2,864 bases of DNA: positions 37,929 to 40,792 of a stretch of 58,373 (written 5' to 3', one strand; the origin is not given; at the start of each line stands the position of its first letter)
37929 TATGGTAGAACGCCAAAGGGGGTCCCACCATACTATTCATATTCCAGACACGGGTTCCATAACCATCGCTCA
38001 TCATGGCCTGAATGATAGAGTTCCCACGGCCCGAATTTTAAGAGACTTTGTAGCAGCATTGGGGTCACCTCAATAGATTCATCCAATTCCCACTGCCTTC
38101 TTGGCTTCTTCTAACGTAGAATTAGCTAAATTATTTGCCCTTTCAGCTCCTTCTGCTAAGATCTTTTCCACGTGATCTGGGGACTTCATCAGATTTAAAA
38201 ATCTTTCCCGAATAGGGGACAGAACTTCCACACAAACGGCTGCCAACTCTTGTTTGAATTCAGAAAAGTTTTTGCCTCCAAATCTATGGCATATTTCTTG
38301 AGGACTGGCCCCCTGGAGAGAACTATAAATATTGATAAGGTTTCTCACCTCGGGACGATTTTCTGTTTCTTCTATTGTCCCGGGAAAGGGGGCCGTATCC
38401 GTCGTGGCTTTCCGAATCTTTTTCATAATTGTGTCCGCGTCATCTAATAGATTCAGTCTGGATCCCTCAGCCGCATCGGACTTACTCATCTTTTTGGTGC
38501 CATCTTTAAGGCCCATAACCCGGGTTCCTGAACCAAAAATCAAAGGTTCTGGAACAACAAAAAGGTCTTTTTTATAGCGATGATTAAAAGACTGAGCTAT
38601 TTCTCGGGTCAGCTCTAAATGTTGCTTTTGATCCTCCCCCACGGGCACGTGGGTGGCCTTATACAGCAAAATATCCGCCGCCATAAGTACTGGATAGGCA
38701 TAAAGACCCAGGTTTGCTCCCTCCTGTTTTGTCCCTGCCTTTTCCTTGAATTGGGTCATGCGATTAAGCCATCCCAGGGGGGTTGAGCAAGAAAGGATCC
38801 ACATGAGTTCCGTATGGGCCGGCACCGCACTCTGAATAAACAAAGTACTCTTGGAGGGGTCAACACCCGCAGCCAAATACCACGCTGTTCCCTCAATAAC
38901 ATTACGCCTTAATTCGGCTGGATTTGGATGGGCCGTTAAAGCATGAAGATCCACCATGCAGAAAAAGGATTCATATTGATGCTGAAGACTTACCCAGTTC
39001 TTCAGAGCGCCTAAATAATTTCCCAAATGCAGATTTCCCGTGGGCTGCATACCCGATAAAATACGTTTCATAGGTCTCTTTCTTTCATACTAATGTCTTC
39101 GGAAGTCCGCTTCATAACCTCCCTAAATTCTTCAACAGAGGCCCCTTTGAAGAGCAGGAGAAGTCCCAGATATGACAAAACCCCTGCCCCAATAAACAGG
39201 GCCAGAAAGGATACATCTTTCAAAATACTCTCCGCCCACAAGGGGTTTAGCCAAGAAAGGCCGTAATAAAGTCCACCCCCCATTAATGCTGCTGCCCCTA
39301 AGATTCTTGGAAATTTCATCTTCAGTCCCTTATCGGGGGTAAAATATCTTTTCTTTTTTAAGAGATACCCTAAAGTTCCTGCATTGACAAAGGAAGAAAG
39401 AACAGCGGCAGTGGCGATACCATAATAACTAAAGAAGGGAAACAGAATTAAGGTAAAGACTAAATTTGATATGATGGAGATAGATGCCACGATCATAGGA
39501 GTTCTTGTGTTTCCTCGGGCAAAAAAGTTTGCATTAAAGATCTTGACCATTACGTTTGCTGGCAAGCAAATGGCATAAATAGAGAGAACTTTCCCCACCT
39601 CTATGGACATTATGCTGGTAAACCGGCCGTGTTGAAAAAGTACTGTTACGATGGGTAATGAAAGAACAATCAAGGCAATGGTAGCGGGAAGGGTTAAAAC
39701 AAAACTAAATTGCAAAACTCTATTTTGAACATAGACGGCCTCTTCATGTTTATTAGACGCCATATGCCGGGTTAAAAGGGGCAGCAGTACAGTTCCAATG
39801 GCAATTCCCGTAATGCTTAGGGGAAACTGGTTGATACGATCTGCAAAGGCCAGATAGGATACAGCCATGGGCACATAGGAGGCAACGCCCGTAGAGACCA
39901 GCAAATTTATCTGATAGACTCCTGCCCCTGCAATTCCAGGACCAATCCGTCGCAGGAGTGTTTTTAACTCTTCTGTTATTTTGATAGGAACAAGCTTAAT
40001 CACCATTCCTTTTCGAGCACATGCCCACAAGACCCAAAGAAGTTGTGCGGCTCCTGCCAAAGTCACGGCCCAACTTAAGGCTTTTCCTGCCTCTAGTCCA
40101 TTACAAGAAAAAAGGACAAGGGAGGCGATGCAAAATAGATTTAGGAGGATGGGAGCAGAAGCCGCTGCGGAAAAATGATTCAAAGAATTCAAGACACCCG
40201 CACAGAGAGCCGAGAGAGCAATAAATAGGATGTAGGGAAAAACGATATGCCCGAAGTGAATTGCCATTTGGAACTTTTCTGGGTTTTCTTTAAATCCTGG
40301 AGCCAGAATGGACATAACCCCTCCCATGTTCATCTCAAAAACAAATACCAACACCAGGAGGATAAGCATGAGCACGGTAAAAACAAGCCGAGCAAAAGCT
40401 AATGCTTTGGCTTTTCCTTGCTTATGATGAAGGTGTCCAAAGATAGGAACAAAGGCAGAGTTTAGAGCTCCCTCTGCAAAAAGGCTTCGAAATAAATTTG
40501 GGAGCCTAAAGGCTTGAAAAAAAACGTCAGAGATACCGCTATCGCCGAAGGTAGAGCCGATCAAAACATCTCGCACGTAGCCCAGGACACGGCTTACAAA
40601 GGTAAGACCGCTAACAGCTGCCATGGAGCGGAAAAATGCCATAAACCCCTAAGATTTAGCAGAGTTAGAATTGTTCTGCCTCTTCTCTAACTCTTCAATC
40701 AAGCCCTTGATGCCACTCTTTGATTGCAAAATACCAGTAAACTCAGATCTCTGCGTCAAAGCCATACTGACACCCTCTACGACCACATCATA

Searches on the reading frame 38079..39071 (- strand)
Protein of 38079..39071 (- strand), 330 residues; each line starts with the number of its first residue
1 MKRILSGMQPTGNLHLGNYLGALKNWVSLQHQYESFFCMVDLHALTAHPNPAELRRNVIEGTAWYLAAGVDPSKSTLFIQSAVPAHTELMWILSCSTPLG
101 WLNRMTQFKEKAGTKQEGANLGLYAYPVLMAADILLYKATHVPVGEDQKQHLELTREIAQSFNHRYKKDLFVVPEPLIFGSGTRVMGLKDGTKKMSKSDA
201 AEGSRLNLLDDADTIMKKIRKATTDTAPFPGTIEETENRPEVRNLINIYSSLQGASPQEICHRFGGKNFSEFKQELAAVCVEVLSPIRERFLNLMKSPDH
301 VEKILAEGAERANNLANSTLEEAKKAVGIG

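Call 12: search_protein_families(library=pfam, proteins=[window:38079-39071:-], max_evalue=0.001)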
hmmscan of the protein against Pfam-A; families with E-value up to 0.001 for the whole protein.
window:38079-39071:- (330 aa): 1 family
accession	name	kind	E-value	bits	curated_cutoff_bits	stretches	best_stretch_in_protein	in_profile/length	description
PF00579.31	tRNA-synt_1b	-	3.4e-75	253.5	21.1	1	3-284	7-291/292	tRNA synthetases class I (W and Y)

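Call 38: list_cluster_members(proteins=[window:38079-39071:-, window:39068-40642:-, window:13071-14858:+, window:35505-36209:+, window:47264-49549:-, window:26081-27541:-, window:32167-33906:+, window:29910-31112:+])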
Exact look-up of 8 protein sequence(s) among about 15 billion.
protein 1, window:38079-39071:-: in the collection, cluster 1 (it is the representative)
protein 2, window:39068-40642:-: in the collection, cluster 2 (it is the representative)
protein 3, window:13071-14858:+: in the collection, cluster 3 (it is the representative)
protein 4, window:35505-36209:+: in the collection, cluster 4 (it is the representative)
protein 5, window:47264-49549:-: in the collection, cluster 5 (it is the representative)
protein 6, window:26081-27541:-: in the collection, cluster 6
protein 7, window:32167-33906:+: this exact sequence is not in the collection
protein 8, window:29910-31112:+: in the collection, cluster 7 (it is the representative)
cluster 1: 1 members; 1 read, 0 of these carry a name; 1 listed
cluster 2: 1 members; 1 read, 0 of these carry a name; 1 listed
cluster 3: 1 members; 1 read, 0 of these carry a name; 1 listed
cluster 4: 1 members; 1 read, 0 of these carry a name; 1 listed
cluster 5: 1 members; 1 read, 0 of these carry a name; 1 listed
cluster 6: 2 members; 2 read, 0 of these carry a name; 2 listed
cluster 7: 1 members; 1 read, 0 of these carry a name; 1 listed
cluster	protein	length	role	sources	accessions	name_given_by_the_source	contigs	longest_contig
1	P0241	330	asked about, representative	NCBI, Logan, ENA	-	-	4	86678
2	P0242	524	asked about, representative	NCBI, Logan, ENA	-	-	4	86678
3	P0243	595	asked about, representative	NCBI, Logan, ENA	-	-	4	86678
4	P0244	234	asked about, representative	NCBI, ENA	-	-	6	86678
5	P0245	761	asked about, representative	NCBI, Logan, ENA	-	-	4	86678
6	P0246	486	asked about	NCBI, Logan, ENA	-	-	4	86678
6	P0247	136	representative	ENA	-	-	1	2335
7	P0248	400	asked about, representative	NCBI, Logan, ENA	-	-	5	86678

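Call 46: find_homologous_proteins(query=window:38079-39071:-, max_evalue=1e-30)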
Query window:38079-39071:- (330 aa): 8000 proteins with E <= 1e-30 among 8000 candidates; the best 120 are listed.
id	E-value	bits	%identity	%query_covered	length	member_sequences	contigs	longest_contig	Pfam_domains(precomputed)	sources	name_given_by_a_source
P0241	1.4e-219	746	100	100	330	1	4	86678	PF00579.32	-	-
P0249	2.1e-178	610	81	100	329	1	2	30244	PF00579.32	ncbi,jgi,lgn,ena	jgi:tryptophanyl-tRNA synthetase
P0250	5.6e-178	609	80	100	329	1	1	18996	PF00579.32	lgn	-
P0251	1.2e-177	608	80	100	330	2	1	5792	PF00579.32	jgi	jgi:tryptophanyl-tRNA synthetase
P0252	4.3e-177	606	80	100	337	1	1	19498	PF00579.32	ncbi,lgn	-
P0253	1.0e-144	500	66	99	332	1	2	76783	PF00579.32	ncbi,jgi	jgi:tryptophanyl-tRNA synthetase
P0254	1.4e-144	499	66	99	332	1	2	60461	PF00579.32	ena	-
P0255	8.8e-143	493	66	99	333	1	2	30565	PF00579.32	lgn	-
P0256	9.1e-143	493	65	99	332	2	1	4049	PF00579.32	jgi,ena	-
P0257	3.2e-142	492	65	99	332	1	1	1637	PF00579.32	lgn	-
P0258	6.2e-142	491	65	99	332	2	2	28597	PF00579.32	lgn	-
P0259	1.0e-141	490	65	99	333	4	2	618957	PF00579.32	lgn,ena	-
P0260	7.2e-137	474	62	99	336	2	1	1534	PF00579.32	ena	-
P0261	1.1e-135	470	64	100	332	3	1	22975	PF00579.32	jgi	-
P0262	3.9e-135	468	63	100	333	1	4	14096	PF00579.32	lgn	-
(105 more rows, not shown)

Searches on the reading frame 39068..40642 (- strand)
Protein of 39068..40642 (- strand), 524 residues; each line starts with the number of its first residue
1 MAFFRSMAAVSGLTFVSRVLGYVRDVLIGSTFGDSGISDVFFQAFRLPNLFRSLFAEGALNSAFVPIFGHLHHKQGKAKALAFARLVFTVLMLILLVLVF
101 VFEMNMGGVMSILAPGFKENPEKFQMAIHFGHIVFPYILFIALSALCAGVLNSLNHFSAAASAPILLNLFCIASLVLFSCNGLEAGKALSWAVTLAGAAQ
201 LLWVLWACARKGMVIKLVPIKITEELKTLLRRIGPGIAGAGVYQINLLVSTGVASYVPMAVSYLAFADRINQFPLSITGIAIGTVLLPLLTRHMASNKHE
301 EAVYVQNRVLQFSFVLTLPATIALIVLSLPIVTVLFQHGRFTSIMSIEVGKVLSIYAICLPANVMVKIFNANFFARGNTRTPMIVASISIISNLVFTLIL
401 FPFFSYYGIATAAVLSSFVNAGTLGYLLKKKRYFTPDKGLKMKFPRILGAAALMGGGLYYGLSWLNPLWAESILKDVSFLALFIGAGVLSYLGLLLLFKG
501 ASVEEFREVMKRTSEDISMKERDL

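Call 12: search_protein_families(library=pfam, proteins=[window:39068-40642:-], max_evalue=0.001)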
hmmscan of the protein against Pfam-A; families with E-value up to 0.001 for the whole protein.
window:39068-40642:- (524 aa): 2 families
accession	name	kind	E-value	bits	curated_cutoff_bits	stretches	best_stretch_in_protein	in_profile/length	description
PF03023.19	MurJ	-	2e-105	353.5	27.4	1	30-474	3-445/451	Lipid II flippase MurJ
PF01554.23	MatE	-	1.2e-07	32.1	24.9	1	245-398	12-160/161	MatE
